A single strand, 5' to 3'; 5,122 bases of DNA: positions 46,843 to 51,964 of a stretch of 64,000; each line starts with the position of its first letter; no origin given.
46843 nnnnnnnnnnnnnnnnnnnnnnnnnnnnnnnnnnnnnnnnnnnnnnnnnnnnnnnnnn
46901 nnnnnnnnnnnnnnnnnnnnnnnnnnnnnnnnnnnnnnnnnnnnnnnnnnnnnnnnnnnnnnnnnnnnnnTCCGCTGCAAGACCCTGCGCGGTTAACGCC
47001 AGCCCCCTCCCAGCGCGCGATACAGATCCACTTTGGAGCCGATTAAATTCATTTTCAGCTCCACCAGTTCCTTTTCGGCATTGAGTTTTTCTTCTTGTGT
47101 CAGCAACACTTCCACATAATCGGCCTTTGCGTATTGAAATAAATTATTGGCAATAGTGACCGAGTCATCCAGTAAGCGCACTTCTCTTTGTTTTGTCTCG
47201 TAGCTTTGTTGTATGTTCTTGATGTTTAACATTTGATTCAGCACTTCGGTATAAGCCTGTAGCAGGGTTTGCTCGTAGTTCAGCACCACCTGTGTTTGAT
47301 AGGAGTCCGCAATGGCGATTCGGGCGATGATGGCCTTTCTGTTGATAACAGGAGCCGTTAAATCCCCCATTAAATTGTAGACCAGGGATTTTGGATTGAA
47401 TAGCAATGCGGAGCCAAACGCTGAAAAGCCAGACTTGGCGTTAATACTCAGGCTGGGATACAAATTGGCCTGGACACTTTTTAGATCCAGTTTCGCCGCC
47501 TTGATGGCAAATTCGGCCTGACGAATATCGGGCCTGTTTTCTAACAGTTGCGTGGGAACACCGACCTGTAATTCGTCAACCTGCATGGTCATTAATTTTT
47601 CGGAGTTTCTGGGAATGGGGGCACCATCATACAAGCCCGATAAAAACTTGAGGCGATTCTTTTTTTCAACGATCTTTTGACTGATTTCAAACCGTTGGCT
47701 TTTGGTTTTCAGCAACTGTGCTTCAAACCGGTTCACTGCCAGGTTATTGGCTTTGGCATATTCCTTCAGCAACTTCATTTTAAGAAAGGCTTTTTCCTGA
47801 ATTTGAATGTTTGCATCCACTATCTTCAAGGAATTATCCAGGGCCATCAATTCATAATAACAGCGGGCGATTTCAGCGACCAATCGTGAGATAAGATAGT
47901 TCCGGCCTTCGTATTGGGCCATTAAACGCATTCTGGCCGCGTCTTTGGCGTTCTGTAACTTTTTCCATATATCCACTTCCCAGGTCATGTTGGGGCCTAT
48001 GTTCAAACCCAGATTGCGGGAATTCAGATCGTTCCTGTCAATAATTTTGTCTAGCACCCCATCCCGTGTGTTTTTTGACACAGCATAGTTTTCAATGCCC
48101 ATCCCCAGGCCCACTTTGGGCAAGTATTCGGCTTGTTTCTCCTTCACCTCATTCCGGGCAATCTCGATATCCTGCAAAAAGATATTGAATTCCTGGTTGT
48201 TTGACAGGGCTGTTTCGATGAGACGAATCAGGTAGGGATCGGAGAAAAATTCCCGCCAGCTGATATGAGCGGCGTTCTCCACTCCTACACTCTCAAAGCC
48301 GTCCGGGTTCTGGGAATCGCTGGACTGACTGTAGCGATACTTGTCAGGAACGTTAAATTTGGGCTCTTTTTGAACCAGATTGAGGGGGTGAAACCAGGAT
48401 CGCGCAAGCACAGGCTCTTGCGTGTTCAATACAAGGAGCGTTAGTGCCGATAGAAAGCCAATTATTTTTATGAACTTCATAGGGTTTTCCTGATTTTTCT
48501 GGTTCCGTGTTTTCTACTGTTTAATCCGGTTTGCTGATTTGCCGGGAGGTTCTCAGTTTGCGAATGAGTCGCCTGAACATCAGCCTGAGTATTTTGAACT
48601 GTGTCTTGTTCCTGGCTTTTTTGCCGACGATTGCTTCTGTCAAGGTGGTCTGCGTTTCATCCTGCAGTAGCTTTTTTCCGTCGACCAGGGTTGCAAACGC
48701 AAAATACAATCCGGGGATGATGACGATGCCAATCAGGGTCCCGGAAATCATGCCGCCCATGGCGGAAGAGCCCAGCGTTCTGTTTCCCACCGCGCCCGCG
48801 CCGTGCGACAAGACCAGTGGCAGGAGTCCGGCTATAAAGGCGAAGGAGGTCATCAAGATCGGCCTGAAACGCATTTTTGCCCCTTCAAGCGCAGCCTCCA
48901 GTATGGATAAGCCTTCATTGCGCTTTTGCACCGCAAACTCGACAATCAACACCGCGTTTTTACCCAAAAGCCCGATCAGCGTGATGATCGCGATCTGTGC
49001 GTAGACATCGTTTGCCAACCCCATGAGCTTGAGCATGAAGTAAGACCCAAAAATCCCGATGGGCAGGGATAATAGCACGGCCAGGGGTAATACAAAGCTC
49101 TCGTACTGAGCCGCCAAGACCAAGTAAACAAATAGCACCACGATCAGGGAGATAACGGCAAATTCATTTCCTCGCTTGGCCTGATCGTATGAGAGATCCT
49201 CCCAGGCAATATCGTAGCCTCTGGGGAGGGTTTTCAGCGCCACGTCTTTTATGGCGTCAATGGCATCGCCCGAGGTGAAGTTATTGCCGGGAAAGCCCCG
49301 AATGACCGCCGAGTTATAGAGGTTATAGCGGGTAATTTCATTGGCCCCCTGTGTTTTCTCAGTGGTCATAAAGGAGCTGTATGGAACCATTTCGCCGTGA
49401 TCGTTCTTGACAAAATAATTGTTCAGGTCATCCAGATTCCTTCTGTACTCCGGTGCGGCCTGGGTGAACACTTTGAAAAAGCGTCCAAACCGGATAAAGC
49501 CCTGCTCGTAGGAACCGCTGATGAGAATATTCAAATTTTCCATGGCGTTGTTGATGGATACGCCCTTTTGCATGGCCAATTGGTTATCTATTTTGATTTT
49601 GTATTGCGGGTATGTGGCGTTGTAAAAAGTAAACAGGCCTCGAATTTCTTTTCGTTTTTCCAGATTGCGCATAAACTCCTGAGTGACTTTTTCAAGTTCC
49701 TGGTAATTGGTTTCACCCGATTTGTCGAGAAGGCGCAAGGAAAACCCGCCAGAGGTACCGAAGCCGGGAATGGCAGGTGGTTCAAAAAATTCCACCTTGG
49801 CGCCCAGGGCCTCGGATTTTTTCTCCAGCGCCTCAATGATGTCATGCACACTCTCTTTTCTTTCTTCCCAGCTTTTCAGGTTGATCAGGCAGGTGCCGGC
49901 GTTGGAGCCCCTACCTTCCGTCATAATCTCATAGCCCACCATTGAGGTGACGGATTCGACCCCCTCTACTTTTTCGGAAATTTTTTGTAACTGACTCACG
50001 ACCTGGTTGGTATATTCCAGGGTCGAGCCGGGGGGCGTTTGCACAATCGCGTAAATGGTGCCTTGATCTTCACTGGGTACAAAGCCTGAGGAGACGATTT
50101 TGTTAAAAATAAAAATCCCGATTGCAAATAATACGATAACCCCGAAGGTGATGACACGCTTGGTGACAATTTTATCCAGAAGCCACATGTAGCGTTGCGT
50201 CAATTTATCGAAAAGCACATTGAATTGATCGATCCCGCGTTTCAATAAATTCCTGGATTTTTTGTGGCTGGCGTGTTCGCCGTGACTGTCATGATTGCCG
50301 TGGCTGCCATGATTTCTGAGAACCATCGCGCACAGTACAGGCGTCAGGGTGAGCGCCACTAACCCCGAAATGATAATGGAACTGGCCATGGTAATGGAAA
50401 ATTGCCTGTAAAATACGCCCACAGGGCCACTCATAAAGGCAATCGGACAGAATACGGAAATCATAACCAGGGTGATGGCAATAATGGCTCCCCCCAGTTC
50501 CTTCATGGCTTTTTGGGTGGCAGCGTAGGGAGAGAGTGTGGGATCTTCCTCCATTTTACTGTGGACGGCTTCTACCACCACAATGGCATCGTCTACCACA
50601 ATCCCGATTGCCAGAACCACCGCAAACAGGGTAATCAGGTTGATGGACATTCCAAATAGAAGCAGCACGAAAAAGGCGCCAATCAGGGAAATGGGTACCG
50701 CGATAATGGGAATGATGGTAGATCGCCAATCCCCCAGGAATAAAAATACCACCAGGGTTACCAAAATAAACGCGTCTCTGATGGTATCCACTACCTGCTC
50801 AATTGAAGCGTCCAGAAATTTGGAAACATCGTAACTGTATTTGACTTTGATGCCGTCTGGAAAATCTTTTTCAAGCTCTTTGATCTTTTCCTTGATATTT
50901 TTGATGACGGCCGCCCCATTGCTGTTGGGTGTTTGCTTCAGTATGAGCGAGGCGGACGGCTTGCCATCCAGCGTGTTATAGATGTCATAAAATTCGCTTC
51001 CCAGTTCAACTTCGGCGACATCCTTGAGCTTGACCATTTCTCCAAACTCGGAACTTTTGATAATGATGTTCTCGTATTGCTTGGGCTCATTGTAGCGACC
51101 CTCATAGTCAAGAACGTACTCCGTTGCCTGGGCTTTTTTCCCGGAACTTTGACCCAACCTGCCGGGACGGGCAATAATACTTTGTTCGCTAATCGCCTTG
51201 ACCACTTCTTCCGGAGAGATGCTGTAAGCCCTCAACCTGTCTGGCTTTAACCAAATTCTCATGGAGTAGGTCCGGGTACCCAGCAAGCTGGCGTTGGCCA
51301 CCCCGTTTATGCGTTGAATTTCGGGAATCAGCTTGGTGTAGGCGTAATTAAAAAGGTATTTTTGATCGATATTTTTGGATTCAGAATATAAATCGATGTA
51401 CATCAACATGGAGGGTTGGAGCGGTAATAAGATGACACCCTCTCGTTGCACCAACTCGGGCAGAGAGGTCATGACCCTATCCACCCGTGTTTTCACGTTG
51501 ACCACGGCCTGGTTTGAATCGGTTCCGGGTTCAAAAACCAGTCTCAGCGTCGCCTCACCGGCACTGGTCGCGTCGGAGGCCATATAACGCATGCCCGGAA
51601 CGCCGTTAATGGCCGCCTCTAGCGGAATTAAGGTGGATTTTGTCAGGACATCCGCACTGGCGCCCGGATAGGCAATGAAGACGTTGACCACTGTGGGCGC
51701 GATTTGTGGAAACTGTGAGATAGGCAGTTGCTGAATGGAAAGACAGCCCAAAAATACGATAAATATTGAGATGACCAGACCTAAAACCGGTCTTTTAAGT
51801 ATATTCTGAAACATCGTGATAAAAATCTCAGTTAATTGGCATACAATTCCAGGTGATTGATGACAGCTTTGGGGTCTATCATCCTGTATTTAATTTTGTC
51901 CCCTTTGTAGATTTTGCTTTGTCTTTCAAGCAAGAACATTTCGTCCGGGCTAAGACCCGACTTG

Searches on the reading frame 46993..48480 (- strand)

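Call 82: search_protein_families(library=pfam, proteins=[window:46993-48480:-], max_evalue=0.00001)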
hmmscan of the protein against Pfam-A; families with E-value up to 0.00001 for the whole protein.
window:46993-48480:- (495 aa): 1 family
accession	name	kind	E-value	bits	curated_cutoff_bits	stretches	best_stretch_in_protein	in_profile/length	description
PF02321.23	OEP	-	4.3e-39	134.7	22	2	310-491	6-187/187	Outer membrane efflux protein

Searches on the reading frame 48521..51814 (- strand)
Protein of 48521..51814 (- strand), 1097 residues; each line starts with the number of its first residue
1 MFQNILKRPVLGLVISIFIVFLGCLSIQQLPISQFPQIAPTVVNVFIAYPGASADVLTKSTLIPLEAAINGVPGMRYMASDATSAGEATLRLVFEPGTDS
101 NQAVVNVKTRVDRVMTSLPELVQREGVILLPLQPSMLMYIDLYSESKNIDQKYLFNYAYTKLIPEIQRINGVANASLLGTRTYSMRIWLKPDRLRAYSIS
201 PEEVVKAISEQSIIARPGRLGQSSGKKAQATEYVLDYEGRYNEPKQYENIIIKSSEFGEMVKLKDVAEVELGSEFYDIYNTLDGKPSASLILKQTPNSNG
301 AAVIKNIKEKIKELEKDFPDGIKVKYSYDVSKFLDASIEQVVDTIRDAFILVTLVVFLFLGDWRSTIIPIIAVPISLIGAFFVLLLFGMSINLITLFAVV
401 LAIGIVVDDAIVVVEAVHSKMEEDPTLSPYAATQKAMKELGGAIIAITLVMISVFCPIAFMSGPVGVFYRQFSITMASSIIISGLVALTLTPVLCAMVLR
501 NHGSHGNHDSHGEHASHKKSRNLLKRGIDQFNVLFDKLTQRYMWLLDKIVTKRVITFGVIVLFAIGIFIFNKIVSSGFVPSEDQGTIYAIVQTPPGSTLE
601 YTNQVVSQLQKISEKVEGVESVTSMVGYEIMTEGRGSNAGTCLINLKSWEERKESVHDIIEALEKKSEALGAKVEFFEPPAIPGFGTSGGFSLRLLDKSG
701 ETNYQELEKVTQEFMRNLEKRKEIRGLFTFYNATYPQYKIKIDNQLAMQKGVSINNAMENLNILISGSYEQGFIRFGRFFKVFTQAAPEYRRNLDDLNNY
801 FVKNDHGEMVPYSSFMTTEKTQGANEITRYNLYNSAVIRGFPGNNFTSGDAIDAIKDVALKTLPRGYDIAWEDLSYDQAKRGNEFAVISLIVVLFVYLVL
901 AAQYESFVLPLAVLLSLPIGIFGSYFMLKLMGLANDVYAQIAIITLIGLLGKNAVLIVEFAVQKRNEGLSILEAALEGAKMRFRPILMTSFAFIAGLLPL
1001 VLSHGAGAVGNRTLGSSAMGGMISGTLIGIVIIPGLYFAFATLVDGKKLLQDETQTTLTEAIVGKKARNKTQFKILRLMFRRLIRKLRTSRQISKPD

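Call 82: search_protein_families(library=pfam, proteins=[window:48521-51814:-], max_evalue=0.00001)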
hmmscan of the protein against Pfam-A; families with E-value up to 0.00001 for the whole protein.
window:48521-51814:- (1097 aa): 2 families
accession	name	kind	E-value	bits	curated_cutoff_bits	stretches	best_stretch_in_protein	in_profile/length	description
PF00873.25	ACR_tran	-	1.2e-288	960.6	28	1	1-1040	1-1020/1021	AcrB/AcrD/AcrF family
PF03176.21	MMPL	-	6.7e-09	35.6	20.5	1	347-500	151-304/333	MMPL family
